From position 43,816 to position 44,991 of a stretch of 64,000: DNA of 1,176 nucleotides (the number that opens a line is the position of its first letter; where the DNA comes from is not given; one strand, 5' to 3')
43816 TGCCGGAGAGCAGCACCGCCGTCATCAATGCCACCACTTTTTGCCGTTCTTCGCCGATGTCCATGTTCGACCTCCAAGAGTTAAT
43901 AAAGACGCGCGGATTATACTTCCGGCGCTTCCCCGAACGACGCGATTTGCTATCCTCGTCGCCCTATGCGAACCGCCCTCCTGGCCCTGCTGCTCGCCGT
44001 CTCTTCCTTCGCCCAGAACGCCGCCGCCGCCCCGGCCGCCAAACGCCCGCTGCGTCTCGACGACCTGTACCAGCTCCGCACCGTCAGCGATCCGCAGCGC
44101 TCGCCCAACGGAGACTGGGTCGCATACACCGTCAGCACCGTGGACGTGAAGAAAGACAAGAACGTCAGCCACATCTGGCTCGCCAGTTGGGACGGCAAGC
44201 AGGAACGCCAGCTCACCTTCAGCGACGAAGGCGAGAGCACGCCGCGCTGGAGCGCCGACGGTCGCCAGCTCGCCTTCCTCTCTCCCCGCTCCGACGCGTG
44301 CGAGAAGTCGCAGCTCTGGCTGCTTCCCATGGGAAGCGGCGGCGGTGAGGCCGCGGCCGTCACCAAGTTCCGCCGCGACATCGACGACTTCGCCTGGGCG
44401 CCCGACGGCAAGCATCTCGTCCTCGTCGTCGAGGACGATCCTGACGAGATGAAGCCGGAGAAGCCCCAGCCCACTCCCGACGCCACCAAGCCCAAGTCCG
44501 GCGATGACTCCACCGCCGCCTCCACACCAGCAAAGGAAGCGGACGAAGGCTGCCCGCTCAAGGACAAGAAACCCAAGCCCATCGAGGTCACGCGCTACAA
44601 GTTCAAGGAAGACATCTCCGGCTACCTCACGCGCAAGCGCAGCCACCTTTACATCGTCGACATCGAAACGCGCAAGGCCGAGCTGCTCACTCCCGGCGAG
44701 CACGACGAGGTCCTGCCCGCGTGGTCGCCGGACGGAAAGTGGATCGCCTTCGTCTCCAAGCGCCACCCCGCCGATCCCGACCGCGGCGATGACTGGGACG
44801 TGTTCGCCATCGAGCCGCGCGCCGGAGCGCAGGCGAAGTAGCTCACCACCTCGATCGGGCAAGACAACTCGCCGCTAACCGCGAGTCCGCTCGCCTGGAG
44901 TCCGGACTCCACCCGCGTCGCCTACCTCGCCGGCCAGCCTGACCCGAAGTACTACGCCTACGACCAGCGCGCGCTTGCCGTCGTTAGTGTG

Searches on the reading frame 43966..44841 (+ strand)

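Call 37: search_protein_families(library=pfam, proteins=[window:43966-44841:+], max_evalue=0.0001)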
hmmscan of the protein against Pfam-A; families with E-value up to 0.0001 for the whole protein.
window:43966-44841:+ (291 aa): 2 families
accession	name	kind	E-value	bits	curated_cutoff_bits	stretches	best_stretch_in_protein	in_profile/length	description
PF07676.18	PD40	-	3e-21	75.3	20.9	2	240-267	3-30/38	WD40-like Beta Propeller Repeat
PF00930.27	DPPIV_N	-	6e-09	35.5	22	1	226-265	23-62/354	Dipeptidyl peptidase IV (DPP IV) N-terminal region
